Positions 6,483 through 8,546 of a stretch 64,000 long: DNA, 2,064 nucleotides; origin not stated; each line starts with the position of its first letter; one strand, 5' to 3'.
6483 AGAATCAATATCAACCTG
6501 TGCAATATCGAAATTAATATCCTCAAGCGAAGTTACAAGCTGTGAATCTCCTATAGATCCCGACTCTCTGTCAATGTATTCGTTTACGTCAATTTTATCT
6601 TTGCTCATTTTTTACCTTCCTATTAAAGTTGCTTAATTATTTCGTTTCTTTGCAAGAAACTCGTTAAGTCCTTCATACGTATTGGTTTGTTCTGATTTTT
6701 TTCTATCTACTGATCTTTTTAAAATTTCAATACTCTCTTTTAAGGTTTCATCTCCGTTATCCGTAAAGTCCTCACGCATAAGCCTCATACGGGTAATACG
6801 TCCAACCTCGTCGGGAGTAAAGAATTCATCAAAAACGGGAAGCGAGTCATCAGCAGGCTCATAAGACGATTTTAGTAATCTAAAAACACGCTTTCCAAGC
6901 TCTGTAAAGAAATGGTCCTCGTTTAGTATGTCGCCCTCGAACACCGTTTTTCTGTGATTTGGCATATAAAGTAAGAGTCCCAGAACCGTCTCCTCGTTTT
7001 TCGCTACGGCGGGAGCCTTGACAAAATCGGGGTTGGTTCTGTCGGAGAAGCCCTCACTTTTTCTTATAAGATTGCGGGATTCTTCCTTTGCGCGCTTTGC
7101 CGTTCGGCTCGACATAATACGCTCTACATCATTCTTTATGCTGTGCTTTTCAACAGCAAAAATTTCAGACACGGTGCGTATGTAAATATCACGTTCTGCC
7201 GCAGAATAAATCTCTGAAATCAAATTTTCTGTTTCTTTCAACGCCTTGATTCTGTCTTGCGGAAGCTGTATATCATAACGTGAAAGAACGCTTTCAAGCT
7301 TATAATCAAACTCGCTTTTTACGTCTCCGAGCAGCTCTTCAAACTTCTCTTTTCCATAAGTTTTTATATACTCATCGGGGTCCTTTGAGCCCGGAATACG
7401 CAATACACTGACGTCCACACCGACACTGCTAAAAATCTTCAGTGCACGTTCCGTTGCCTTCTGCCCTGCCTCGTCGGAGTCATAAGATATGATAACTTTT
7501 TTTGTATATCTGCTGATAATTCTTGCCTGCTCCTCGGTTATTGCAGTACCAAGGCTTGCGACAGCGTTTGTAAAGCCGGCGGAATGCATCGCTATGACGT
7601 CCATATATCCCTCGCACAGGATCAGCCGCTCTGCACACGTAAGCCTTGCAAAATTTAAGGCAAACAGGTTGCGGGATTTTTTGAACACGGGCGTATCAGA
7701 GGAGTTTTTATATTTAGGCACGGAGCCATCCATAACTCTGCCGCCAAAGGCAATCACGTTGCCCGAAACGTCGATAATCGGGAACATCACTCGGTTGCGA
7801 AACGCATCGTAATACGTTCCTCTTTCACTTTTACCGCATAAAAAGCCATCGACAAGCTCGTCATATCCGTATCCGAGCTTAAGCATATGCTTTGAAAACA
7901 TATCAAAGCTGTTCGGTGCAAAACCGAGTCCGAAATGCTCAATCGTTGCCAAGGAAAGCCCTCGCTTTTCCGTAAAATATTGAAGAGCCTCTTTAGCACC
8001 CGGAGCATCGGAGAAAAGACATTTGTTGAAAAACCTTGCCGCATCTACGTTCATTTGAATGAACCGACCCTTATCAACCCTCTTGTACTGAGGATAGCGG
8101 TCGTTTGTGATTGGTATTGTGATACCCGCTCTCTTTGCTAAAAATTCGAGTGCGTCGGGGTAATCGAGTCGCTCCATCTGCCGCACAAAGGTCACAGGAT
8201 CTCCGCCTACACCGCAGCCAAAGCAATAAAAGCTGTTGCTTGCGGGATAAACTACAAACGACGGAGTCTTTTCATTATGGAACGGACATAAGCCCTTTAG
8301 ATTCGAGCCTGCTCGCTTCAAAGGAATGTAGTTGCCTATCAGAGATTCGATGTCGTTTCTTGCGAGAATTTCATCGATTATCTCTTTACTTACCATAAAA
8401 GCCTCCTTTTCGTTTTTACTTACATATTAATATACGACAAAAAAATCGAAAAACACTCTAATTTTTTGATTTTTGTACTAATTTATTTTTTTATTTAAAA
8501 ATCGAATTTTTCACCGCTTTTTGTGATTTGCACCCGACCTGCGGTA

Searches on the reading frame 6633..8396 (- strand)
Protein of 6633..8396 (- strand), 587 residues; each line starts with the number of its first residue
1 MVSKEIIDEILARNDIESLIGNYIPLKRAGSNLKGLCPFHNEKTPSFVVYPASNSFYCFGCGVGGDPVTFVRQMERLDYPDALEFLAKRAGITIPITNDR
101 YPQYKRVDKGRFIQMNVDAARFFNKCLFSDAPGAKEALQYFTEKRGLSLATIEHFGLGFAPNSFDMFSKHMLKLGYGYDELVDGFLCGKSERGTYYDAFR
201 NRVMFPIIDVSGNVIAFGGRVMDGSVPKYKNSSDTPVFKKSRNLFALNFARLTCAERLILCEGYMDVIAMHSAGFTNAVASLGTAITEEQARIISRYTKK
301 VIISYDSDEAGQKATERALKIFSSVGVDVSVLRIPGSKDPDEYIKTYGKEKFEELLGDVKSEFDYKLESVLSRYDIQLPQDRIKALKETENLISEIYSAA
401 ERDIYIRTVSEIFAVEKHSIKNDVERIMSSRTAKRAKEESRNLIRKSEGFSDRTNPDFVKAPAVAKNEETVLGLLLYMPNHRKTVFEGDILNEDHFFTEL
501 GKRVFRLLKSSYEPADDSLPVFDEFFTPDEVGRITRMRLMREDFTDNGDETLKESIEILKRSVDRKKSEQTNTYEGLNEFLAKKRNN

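Call 71: search_protein_families(library=padloc, proteins=[window:6633-8396:-], max_evalue=1e-15)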
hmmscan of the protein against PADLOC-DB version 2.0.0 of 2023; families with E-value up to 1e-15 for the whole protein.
window:6633-8396:- (587 aa): 2 families
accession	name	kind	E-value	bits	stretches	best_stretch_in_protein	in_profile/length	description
PDLC03767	RT_UG29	-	7.1e-52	174.2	1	4-441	3-442/2280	DRT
PDLC03800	RTasDnaG-like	-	5e-42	142.4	1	34-349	69-377/550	DRT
